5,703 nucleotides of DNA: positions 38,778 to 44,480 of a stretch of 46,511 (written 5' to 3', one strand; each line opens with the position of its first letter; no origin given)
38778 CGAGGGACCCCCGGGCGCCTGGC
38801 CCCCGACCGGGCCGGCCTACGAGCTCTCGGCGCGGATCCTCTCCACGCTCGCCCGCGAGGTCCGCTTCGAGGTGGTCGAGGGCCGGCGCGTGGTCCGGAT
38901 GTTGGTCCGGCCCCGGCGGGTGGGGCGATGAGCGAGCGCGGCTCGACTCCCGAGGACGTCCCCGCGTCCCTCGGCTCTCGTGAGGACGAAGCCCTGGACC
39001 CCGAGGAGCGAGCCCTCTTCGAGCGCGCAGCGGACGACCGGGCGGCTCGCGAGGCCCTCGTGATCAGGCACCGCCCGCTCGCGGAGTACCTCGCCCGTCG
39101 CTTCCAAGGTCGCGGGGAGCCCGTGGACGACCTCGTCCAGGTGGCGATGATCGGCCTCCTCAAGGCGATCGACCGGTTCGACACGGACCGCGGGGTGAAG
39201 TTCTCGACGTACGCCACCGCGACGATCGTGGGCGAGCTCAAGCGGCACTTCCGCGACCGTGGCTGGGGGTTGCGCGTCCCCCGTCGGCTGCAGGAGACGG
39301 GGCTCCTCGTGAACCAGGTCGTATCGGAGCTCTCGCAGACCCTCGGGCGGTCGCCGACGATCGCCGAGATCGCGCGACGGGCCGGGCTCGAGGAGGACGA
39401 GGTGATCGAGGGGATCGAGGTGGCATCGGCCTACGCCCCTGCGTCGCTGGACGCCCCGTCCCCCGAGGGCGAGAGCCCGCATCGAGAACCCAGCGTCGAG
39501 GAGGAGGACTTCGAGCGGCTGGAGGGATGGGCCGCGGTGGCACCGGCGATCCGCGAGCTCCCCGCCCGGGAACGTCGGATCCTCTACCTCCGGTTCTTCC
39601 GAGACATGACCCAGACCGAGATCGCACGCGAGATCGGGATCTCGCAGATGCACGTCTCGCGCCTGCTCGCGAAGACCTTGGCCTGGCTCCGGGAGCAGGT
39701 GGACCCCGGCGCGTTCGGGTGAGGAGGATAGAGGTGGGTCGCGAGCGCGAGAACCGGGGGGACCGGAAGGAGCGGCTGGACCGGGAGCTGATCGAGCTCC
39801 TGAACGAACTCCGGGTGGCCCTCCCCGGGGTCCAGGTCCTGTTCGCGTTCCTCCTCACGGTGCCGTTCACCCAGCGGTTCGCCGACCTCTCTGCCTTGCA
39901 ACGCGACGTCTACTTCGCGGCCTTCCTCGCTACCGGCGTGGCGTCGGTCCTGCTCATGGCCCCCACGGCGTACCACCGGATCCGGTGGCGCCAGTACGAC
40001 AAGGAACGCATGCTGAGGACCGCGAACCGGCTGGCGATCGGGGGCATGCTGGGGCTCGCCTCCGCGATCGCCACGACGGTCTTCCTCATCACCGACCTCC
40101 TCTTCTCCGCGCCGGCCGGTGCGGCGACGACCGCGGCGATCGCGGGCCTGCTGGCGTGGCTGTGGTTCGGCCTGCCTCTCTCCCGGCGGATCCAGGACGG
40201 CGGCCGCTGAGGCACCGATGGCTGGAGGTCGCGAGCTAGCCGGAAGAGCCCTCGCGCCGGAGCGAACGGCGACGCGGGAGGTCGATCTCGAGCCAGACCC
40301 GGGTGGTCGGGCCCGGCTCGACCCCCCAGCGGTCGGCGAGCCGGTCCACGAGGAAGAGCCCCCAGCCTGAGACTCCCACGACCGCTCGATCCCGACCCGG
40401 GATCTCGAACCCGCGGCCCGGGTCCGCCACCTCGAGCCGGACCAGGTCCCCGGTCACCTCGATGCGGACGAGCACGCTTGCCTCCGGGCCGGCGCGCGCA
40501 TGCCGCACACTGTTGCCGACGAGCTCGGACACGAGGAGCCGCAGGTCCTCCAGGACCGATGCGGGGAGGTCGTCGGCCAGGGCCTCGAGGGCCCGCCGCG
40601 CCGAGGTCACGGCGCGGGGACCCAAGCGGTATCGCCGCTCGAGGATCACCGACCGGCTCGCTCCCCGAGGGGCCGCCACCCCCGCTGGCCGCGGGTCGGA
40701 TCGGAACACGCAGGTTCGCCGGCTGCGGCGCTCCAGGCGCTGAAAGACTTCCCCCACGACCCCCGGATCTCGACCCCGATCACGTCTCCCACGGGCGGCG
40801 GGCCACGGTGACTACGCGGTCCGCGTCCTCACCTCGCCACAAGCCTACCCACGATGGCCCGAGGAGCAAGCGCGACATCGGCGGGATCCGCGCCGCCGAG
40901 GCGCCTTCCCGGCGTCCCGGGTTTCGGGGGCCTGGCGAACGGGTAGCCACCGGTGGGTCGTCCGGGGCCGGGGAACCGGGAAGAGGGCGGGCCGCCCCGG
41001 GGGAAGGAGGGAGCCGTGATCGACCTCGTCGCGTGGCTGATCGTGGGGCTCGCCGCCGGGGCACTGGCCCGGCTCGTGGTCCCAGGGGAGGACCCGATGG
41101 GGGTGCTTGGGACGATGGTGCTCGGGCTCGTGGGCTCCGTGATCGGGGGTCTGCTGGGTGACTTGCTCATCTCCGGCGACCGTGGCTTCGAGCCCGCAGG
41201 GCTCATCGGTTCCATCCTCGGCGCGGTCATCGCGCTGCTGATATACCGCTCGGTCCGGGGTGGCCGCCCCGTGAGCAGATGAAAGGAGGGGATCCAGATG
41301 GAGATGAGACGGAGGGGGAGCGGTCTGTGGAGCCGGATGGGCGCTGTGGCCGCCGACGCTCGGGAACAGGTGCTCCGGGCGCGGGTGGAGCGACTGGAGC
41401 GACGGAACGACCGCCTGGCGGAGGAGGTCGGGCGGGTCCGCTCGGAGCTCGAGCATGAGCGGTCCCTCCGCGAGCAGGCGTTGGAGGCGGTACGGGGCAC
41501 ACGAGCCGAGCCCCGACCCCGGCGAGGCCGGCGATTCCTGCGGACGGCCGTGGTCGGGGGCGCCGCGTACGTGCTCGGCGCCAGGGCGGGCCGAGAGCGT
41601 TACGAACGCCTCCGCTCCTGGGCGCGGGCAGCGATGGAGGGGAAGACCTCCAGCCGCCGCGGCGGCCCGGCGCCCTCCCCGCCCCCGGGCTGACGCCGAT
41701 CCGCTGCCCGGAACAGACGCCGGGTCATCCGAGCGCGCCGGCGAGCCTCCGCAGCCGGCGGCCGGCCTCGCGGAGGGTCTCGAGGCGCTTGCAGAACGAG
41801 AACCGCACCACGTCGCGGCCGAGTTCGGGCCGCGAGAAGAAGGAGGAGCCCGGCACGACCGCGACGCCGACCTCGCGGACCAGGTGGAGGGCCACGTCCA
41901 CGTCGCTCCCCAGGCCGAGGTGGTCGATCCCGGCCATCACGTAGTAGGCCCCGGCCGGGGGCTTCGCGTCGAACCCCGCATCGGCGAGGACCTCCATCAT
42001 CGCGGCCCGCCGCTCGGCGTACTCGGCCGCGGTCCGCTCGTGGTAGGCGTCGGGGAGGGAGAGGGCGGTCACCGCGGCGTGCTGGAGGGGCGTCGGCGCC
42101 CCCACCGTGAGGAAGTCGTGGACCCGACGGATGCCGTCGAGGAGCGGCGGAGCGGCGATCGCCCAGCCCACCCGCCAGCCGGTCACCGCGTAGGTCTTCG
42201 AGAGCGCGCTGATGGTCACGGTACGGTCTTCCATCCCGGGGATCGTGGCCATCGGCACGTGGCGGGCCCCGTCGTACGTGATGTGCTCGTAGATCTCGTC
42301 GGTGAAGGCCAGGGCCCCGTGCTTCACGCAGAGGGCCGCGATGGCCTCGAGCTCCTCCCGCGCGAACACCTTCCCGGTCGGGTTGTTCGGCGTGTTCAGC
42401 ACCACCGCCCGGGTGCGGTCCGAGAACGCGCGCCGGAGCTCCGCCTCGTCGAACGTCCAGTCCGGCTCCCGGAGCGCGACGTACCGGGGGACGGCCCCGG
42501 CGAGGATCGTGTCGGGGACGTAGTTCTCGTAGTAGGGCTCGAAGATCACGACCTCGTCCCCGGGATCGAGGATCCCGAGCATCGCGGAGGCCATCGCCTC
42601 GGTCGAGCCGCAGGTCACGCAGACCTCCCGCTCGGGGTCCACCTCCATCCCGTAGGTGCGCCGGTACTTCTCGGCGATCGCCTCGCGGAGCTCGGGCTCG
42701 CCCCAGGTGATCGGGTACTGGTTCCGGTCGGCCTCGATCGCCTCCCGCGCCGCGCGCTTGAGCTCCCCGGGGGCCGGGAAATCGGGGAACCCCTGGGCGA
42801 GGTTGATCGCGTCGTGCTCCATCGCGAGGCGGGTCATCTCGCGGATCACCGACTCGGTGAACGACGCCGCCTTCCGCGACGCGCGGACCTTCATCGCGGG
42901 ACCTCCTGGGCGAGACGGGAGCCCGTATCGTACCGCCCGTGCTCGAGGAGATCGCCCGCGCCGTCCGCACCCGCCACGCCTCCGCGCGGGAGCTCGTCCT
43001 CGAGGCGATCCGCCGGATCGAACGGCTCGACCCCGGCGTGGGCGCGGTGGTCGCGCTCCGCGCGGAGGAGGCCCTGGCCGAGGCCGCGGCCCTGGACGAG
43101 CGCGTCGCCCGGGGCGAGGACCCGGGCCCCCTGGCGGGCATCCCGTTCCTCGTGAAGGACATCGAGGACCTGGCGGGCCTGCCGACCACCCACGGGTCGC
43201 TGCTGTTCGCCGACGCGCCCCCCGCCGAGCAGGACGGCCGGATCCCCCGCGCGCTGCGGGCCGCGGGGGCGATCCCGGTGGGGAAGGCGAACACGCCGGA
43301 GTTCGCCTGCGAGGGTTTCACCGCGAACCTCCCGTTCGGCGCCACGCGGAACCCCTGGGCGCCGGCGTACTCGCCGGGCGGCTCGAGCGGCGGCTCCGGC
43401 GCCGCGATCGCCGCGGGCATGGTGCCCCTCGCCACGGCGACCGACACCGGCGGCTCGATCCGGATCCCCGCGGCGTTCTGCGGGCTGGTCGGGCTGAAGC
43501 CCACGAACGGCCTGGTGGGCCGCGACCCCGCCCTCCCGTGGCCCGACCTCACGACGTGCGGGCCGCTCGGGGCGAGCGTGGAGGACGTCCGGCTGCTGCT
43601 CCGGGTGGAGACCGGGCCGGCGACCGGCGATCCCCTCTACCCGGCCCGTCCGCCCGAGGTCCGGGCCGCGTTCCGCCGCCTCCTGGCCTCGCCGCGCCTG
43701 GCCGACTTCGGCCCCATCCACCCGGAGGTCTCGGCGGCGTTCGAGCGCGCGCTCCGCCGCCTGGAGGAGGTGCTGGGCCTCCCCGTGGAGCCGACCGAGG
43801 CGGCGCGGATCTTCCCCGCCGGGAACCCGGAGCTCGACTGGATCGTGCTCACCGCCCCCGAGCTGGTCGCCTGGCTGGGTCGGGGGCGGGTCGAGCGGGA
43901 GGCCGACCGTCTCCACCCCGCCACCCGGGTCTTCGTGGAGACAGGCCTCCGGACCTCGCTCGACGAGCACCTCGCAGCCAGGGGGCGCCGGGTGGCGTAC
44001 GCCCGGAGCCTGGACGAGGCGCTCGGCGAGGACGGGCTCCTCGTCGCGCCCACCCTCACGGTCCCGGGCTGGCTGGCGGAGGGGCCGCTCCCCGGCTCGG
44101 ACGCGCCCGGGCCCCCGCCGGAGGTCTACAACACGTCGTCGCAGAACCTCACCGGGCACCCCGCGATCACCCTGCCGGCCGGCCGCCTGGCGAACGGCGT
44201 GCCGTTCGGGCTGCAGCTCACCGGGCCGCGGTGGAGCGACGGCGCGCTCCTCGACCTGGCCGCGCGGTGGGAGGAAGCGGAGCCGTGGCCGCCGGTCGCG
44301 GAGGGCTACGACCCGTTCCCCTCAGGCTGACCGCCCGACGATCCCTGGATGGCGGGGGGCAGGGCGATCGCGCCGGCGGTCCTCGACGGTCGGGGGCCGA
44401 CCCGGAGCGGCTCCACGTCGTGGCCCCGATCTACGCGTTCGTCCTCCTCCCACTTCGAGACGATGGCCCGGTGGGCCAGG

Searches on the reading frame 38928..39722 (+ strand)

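Call 78: search_protein_families(library=pfam, proteins=[window:38928-39722:+], max_evalue=0.0001)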
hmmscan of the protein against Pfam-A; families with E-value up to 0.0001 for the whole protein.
window:38928-39722:+ (264 aa): 4 families
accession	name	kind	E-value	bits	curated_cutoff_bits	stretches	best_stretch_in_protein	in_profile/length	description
PF04542.20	Sigma70_r2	-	4.4e-22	78.1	24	1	44-113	1-70/71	Sigma-70 region 2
PF04545.22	Sigma70_r4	-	5e-16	58.4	24.1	1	207-256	1-50/50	Sigma-70, region 4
PF04539.22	Sigma70_r3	-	1.6e-11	44.6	25.3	1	126-182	4-58/78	Sigma-70 region 3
PF08281.18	Sigma70_r4_2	-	9.7e-09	35.2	25.7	1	207-253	7-53/54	Sigma-70, region 4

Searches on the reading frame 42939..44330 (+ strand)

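Call 78: search_protein_families(library=pfam, proteins=[window:42939-44330:+], max_evalue=0.0001)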
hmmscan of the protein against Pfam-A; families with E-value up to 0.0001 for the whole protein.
window:42939-44330:+ (463 aa): 1 family
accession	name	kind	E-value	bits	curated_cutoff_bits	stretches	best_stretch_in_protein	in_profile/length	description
PF01425.27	Amidase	-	1.2e-84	285.3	27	1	18-438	1-445/445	Amidase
